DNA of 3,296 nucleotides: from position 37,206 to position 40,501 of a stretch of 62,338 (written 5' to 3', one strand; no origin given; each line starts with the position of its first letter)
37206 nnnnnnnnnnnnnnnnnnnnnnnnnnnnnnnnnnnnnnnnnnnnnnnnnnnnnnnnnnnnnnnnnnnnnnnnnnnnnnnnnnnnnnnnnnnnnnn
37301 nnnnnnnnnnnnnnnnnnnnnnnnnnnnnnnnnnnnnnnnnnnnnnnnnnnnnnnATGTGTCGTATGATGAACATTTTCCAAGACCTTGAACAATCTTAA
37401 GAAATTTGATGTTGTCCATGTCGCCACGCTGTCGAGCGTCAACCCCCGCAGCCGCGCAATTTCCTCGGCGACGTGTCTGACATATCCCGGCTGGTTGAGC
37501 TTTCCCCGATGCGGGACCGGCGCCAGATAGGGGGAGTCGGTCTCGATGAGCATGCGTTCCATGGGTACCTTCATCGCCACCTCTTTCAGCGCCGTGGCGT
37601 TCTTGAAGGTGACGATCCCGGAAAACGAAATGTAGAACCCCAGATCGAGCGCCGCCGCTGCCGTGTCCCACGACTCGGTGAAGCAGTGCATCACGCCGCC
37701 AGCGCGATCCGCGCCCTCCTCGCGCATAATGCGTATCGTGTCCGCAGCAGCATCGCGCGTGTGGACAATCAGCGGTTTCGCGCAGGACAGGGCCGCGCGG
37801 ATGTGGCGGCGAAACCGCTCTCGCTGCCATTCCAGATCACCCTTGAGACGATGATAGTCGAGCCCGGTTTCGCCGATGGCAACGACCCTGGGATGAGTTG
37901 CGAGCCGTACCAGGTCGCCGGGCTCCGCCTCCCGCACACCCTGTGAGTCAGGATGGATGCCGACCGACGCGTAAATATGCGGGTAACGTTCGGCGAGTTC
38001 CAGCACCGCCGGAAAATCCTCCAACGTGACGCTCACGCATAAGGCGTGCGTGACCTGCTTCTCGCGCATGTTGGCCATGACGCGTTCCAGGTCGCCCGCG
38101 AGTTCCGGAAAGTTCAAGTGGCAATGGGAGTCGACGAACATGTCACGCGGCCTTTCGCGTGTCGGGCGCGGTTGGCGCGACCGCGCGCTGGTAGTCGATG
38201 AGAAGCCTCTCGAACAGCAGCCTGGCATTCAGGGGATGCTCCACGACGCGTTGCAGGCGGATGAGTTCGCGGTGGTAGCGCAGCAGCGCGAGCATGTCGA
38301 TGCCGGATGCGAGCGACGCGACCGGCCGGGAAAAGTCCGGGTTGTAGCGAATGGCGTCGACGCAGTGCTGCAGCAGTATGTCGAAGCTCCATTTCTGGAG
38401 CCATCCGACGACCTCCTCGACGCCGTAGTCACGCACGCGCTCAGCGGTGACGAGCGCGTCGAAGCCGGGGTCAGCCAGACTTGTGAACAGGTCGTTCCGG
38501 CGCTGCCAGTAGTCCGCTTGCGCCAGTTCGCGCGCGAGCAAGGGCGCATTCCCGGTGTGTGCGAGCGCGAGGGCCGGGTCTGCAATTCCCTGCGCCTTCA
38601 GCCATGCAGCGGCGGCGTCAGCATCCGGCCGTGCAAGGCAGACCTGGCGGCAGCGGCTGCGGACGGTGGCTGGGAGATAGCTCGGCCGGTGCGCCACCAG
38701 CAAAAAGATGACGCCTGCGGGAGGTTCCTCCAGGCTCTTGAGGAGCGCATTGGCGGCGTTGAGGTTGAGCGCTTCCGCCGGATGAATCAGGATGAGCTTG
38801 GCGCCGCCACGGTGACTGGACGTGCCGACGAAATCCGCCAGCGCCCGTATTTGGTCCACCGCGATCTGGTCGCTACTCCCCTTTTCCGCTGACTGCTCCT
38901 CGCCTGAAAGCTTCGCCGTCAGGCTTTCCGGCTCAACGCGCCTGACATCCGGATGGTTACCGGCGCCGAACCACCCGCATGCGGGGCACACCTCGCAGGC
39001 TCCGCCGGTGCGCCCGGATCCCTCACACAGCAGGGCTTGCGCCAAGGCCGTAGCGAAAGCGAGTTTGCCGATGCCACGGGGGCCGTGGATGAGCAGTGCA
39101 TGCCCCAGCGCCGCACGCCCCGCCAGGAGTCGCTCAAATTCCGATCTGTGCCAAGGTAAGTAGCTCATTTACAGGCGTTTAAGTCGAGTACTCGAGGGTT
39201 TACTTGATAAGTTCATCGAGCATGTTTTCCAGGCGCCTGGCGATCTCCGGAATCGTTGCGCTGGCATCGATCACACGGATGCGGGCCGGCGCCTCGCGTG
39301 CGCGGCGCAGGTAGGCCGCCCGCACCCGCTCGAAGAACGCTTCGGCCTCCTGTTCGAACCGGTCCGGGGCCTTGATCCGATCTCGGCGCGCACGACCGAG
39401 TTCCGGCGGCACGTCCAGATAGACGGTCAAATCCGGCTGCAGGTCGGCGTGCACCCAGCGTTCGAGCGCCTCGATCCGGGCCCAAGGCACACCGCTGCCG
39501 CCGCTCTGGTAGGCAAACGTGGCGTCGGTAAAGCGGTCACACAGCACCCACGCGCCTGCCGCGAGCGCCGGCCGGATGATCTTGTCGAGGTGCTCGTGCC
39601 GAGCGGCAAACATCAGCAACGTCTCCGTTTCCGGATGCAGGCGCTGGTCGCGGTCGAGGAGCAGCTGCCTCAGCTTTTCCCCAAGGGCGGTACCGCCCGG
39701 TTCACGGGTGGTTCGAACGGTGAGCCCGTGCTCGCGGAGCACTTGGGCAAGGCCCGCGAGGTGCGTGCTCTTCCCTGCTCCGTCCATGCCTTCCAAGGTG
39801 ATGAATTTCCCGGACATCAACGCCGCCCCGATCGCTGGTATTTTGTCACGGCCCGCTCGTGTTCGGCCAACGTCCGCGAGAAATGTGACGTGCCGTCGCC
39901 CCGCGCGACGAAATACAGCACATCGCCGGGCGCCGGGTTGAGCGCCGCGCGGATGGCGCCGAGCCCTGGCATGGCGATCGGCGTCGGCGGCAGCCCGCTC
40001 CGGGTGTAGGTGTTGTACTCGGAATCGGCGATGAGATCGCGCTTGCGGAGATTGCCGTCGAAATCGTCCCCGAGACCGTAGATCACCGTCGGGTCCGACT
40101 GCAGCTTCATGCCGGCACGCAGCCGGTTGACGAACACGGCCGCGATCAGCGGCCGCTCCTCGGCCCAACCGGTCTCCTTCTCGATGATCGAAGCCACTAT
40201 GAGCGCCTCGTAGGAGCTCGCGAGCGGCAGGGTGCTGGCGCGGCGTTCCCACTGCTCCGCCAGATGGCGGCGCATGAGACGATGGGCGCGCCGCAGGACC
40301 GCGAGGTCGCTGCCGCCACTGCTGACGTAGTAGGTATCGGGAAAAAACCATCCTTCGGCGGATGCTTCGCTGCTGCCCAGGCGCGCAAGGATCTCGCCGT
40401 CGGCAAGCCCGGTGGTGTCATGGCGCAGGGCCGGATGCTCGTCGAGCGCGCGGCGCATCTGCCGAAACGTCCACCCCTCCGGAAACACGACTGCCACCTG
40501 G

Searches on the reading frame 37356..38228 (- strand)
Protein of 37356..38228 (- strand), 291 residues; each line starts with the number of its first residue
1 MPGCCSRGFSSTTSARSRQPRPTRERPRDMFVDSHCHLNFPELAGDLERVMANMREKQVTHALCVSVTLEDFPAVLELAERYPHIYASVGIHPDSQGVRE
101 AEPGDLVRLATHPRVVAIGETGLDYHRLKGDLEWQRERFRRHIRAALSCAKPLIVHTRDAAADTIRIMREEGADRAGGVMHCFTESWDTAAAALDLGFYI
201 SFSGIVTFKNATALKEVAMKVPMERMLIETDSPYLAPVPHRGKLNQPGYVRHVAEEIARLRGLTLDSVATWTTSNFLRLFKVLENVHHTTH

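Call 15: search_protein_families(library=pfam, proteins=[window:37356-38228:-], max_evalue=0.001)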
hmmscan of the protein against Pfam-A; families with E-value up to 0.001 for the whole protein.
window:37356-38228:- (291 aa): 1 family
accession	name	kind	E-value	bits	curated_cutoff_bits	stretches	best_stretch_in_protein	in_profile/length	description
PF01026.27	TatD_DNase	-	2.2e-86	289.8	27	1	32-281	1-253/253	TatD related DNase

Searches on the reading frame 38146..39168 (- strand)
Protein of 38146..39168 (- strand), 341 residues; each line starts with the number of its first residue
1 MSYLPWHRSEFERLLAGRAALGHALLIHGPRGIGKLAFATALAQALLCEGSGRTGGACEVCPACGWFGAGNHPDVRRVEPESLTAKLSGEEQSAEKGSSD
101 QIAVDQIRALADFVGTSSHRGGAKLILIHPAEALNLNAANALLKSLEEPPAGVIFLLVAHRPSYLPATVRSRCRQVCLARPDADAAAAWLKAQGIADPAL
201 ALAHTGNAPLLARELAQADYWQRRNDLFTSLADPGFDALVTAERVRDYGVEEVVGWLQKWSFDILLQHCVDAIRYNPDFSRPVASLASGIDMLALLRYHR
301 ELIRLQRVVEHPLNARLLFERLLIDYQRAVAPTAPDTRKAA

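Call 15: search_protein_families(library=pfam, proteins=[window:38146-39168:-], max_evalue=0.001)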
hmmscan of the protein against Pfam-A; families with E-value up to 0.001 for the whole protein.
window:38146-39168:- (341 aa): 4 families
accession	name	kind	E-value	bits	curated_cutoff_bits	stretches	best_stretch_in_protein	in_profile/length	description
PF13177.12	DNA_pol3_delta2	-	1.2e-37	129.8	27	1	20-179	17-158/161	DNA polymerase III, delta subunit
PF09115.15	DNApol3-delta_C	-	1.5e-06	29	21.7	1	219-326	2-115/117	DNA polymerase III, delta subunit, C terminal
PF00004.35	AAA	-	0.0004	21.3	21.2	0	25-176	1-126/131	ATPase family associated with various cellular activities (AAA)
PF13191.12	AAA_16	-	0.00045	21.2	32.6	0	12-109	17-119/167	AAA ATPase domain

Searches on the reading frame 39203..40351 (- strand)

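Call 15: search_protein_families(library=pfam, proteins=[window:39203-40351:-], max_evalue=0.001)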
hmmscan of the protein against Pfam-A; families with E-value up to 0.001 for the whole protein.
window:39203-40351:- (383 aa): 4 families
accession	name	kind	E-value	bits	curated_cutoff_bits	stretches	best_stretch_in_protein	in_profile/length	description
PF02223.23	Thymidylate_kin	-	5.8e-44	150.4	27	1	186-370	1-181/185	Thymidylate kinase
PF13521.12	AAA_28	-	1.7e-06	28.8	27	1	184-351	2-150/164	AAA domain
PF13604.12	AAA_30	-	0.00035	20.8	27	1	173-214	9-51/191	AAA domain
PF13207.12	AAA_17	-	0.00055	20.7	27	0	293-327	89-123/136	AAA domain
